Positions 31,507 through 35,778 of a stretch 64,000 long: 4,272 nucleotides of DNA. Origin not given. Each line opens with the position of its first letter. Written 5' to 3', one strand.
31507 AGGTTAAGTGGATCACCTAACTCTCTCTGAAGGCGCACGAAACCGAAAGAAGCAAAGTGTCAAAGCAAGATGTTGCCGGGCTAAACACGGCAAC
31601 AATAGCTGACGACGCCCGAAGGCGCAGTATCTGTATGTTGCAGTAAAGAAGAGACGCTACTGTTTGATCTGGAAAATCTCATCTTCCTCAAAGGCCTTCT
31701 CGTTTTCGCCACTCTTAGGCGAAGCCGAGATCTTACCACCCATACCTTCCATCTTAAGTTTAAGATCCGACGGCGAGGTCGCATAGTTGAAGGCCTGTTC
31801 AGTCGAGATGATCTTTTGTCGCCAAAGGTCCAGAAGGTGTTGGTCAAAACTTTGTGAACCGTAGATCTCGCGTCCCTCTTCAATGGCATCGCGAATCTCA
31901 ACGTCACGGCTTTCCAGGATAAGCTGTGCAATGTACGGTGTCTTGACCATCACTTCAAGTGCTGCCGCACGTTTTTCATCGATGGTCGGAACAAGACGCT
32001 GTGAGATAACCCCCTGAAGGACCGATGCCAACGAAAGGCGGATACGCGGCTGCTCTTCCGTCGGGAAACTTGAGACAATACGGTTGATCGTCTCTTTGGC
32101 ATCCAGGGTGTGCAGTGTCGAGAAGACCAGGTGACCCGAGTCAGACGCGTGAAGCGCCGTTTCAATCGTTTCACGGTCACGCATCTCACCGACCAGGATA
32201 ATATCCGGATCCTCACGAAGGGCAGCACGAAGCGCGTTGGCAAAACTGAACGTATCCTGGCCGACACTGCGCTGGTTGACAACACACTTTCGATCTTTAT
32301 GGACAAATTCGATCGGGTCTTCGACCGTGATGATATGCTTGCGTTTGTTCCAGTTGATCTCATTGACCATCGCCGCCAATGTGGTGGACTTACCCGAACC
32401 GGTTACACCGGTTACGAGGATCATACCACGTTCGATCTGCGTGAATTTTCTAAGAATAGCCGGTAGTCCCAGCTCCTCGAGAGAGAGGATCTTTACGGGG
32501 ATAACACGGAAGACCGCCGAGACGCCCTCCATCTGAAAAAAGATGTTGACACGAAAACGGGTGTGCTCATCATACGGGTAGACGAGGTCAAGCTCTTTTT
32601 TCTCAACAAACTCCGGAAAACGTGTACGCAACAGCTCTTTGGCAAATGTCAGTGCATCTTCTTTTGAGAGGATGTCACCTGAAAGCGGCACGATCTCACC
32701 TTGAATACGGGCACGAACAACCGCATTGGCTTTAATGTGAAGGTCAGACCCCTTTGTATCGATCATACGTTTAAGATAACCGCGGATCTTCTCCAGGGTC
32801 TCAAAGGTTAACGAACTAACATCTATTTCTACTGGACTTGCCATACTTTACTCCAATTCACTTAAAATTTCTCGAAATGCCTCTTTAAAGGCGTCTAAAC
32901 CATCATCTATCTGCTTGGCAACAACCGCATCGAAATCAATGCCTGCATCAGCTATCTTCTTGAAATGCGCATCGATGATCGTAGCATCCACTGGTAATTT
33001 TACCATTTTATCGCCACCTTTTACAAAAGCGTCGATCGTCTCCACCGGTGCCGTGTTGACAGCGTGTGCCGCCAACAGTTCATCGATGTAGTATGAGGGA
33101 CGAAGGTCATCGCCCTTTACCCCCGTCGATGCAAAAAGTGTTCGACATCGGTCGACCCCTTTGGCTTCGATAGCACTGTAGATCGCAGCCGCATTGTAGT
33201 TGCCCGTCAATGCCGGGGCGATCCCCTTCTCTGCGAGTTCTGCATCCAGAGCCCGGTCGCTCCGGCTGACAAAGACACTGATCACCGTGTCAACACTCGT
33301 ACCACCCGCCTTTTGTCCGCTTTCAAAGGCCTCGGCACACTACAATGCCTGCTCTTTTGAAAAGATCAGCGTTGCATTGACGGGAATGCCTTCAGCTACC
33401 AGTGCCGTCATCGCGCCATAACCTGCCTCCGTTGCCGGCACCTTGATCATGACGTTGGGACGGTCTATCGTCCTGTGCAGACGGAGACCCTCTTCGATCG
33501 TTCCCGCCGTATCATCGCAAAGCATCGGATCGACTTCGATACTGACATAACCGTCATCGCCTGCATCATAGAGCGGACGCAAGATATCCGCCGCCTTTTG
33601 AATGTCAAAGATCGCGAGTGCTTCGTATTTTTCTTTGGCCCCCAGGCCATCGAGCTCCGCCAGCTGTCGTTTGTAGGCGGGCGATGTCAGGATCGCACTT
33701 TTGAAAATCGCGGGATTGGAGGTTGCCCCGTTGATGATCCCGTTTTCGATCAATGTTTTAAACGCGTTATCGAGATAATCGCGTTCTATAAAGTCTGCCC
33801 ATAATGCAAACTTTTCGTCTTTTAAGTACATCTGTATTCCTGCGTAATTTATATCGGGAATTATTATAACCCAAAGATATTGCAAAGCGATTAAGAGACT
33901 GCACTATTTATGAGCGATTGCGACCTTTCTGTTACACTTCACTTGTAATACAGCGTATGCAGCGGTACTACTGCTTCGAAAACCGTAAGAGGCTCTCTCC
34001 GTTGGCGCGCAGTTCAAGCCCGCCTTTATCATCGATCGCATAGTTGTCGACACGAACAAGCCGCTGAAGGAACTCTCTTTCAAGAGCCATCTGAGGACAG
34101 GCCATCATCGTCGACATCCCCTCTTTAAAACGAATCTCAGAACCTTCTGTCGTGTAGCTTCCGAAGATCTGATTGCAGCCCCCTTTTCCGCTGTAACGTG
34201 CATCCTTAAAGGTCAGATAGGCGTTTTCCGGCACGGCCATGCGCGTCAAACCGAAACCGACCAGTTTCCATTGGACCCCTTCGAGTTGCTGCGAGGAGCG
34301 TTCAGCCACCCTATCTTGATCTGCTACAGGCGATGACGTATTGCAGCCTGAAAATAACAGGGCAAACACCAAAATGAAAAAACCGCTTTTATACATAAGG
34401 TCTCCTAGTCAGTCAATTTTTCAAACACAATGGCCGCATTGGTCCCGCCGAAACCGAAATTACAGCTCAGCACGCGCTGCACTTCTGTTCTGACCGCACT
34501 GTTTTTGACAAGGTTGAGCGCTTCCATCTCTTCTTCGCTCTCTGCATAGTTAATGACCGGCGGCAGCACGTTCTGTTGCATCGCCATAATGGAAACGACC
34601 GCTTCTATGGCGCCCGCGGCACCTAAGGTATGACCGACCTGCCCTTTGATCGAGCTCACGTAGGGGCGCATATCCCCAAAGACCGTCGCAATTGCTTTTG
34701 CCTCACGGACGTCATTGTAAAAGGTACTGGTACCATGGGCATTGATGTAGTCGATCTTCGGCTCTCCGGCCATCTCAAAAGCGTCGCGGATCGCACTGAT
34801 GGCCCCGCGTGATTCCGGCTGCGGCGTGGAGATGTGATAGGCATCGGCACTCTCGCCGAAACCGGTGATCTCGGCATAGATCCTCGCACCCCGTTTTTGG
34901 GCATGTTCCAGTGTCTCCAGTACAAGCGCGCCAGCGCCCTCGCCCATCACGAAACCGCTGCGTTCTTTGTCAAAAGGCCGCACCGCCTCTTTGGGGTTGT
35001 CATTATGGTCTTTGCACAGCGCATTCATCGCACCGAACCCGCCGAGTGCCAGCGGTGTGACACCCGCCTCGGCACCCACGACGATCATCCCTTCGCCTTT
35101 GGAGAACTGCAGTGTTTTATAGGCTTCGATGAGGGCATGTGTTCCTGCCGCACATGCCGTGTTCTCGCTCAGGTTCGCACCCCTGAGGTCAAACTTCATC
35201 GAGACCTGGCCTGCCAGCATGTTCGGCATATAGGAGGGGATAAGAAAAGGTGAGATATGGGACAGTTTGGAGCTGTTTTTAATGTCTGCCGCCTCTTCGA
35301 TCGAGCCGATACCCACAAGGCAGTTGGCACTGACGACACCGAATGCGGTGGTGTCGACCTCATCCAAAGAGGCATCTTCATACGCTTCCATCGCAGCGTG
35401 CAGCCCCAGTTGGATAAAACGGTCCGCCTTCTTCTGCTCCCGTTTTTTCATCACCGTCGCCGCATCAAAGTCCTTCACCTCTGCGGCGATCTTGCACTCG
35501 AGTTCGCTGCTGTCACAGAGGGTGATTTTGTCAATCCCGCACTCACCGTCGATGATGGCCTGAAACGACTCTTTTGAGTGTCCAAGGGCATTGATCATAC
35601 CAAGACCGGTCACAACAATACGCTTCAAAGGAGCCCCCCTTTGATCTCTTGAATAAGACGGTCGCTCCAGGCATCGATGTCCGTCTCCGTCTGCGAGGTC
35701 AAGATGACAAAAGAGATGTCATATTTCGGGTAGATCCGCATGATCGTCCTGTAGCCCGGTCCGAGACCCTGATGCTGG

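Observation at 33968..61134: About 27-kb flexirubin-like (aryl-polyene plus dialkylresorcinol) type II PKS/FAS locus in a Campylobacterota-type chromosome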

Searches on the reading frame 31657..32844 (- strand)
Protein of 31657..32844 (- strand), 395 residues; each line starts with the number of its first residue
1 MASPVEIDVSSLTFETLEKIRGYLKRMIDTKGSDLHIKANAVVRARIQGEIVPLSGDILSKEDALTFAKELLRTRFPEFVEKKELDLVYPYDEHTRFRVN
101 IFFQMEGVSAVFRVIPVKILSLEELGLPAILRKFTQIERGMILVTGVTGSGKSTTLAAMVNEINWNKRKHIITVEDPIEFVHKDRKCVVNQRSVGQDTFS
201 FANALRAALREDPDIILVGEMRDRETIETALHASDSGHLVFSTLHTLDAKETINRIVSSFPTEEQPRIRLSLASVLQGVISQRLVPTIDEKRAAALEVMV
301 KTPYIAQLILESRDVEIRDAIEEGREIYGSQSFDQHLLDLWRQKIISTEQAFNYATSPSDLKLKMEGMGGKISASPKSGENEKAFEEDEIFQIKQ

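Call 51: search_protein_families(library=pfam, proteins=[window:31657-32844:-], max_evalue=0.0001)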
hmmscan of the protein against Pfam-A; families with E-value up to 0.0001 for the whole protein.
window:31657-32844:- (395 aa): 1 family
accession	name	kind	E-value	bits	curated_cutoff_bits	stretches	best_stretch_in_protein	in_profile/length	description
PF00437.27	T2SSE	-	1.1e-49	169.5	24.9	1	26-294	18-287/370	Type II/IV secretion system protein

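Call 95: search_protein_families(library=ncbifam, proteins=[window:31657-32844:-], max_evalue=0.00001)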
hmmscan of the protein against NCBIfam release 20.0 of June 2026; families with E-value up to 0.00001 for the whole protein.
window:31657-32844:- (395 aa): 17 families
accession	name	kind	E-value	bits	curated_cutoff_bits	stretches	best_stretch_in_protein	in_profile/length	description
TIGR01420.1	pilT_fam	subfamily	2.3e-129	431.5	319.1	1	20-360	2-343/343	PilT/PilU family type 4a pilus ATPase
TIGR02525.1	plasmid_TraJ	equivalog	6.5e-46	157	368.3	1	105-302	115-315/372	plasmid transfer ATPase TraJ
TIGR02524.1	dot_icm_DotB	equivalog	1.6e-44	152.6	463.3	1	94-322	85-322/358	Dot/Icm type IV secretion system ATPase DotB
TIGR02533.1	type_II_gspE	equivalog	3.7e-43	147.9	630.25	1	98-294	196-388/486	type II secretion system ATPase GspE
NF007755.0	PRK10436.1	equivalog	3.9e-40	137.9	617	1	17-287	86-357/465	type II secretion system protein GspE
TIGR02538.1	type_IV_pilB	equivalog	7.8e-39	133.7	675.65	1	96-285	267-452/564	type IV-A pilus assembly ATPase PilB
NF041000.1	ATPase_ComGA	equivalog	1.5e-38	132.4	300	1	95-287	80-267/267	competence type IV pilus ATPase ComGA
NF053534.1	T4PilAsmATPsTfpB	equivalog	6.9e-36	123.8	850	1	110-291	301-478/584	type IV pilus assembly ATPase TfpB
NF058587.1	archaellum_moto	equivalog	2.3e-18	66.2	550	1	137-258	272-395/527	archaellum flagellar ATPase motor FlaI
TIGR02788.1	VirB11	equivalog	5.9e-16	58.4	249.95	1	138-259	143-265/308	P-type DNA transfer ATPase VirB11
TIGR02782.1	TrbB_P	equivalog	2.7e-15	56.4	304.55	1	140-258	137-254/303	P-type conjugative transfer ATPase TrbB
TIGR03819.1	heli_sec_ATPase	hypoth_equivalog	3.2e-14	52.9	373.15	1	130-256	170-297/340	TadA family conjugal transfer-associated ATPase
NF010469.0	PRK13894.1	subfamily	1.5e-12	47.5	508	1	141-258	151-266/320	conjugal transfer ATPase TrbB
NF010425.0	PRK13851.1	equivalog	2e-11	43.3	461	1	137-258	160-282/344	type IV secretion system protein VirB11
NF010407.0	PRK13833.1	subfamily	2.2e-10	40.5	499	1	138-256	143-259/323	conjugal transfer protein TrbB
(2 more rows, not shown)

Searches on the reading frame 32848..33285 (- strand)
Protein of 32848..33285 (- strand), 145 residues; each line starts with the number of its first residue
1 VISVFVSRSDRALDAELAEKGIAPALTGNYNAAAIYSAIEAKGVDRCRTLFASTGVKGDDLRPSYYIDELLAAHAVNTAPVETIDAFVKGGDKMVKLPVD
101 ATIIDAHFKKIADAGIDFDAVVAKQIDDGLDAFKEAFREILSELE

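Call 24: search_protein_families(library=pfam, proteins=[window:32848-33285:-], max_evalue=5)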
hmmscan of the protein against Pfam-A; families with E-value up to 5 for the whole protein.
window:32848-33285:- (145 aa): 1 family
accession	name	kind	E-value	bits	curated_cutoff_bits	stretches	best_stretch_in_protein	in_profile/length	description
PF00923.25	TAL_FSA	-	3.1e-21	76.4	27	1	2-143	156-284/285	Transaldolase/Fructose-6-phosphate aldolase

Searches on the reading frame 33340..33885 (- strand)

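Call 24: search_protein_families(library=pfam, proteins=[window:33340-33885:-], max_evalue=5)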
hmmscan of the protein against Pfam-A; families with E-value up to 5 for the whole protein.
window:33340-33885:- (181 aa): 1 family
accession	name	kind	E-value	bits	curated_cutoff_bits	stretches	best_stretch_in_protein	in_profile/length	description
PF00923.25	TAL_FSA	-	1.4e-49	169.5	27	1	28-180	1-145/285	Transaldolase/Fructose-6-phosphate aldolase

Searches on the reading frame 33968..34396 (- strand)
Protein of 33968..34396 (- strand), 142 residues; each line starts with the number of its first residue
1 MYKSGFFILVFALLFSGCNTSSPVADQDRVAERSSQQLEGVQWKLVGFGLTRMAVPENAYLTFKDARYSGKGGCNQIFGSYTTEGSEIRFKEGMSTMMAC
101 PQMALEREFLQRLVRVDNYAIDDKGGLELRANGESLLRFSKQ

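Call 3: search_protein_families(library=pfam, proteins=[window:33968-34396:-], max_evalue=0.01)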
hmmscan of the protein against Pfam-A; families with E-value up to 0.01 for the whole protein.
window:33968-34396:- (142 aa): 1 family
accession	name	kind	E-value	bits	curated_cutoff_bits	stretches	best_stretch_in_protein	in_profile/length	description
PF03724.22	META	-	1.2e-25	90.1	24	1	36-139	2-108/109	META domain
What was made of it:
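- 33968..34396 (-): META-domain lipoprotein; membership in the cluster is doubtful. Pfam META, 90 bits (call 3).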

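Call 95: search_protein_families(library=ncbifam, proteins=[window:33968-34396:-], max_evalue=0.00001)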
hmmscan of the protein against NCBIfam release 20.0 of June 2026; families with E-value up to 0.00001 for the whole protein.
window:33968-34396:- (142 aa): 0 families

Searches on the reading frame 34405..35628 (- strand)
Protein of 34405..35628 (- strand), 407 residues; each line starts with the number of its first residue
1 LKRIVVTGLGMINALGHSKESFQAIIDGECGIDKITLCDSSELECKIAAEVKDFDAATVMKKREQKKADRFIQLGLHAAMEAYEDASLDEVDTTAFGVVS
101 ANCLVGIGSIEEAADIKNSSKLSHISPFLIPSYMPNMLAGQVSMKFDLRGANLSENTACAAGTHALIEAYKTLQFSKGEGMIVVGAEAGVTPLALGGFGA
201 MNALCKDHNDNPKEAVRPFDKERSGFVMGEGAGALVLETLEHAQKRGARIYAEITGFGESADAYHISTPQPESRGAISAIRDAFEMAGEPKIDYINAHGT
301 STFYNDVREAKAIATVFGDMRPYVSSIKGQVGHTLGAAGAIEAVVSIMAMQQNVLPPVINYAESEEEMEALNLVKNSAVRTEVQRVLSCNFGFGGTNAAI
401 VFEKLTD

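Call 3: search_protein_families(library=pfam, proteins=[window:34405-35628:-], max_evalue=0.01)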
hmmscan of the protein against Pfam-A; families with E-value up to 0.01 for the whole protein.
window:34405-35628:- (407 aa): 3 families
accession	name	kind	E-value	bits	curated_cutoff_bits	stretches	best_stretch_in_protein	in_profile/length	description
PF00109.32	ketoacyl-synt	-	1.4e-41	143.2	20.8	1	1-243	1-252/252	Beta-ketoacyl synthase, N-terminal domain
PF02801.28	Ketoacyl-synt_C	-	7.2e-32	110.3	20.8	1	251-361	1-118/119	Beta-ketoacyl synthase, C-terminal domain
PF08545.16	ACP_syn_III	-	0.006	16.9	24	0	221-242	45-66/80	3-Oxoacyl-[acyl-carrier-protein (ACP)] synthase III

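Call 6: search_protein_families(library=ncbifam, proteins=[window:34405-35628:-], max_evalue=0.001)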
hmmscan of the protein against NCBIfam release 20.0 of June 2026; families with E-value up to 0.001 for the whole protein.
window:34405-35628:- (407 aa): 20 families
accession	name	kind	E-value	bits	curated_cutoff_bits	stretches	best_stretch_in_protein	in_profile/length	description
NF006274.0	PRK08439.1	equivalog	8.6e-161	535.3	621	1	1-404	1-405/406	beta-ketoacyl-ACP synthase II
TIGR03150.1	fabF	equivalog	6.8e-147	489.4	493.75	1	2-402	1-406/407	beta-ketoacyl-ACP synthase II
NF005589.0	PRK07314.1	subfamily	6.1e-140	466.6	387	1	1-405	3-412/413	beta-ketoacyl-ACP synthase II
NF004970.0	PRK06333.1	subfamily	6.1e-120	400.9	525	1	1-406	3-423/424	beta-ketoacyl-ACP synthase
NF006434.0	PRK08722.1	equivalog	7.7e-99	331.3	759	1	2-405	4-414/414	beta-ketoacyl-ACP synthase II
NF006587.0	PRK09116.1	equivalog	3e-84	283.1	470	1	1-405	1-407/408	beta-ketoacyl-ACP synthase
NF005935.0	PRK07967.1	equivalog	2.4e-81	273.7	630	1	1-406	1-405/406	beta-ketoacyl-ACP synthase I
NF005076.0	PRK06501.1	equivalog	6.5e-81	272.4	629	1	4-403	13-421/425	beta-ketoacyl-ACP synthase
NF005916.1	PRK07910.1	equivalog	7.9e-80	268.8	560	1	3-404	13-417/418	KasA/KasB family beta-ketoacyl-ACP synthase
NF004618.0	PRK05952.1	equivalog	2.5e-76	257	455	1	3-404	3-382/384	beta-ketoacyl-ACP synthase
NF005490.0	PRK07103.1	equivalog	7.1e-74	249.3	445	1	1-404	3-412/414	polyketide beta-ketoacyl:acyl carrier protein synthase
NF006618.0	PRK09185.1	subfamily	9.9e-69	232.2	407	1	1-404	2-392/394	beta-ketoacyl-ACP synthase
NF058662.1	cispenta_AmcF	equivalog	7.1e-61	206.2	325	1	4-403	2-368/369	cispentacin biosynthesis acyltransferase subunit AmcF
NF040607.1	mycolic_Pks13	equivalog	2.8e-38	131.1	2100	1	49-404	165-525/1680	polyketide synthase Pks13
NF045894.1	PKS_plus_SDR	equivalog_domain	2.7e-36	124.7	1740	1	49-404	67-426/1515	type I polyketide synthase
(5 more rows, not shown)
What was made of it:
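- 34405..35628 (-): FabF-like ketosynthase (Cys-His-His); an accessory gene of the cluster in part of the lineage. NCBIfam FabF scores 489.4 against a cutoff of 493.75, and PRK08439 scores 535 against 621 (call 6).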

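Call 91: search_solved_structures(query=window:34405-35628:-, max_evalue=1e-110)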
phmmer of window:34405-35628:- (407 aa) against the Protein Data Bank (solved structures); distinct sequences matched with E-value up to 1e-110: 3.
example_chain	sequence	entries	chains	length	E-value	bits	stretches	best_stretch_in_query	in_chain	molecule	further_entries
8z5c_A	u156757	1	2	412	7.5e-119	400.5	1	1-404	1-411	3-oxoacyl-[acyl-carrier-protein] synthase 2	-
8z5d_A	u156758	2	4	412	6e-118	397.5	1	1-404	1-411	3-oxoacyl-[acyl-carrier-protein] synthase 2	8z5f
8z5e_A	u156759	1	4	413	6e-118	397.5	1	1-404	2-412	3-oxoacyl-[acyl-carrier-protein] synthase 2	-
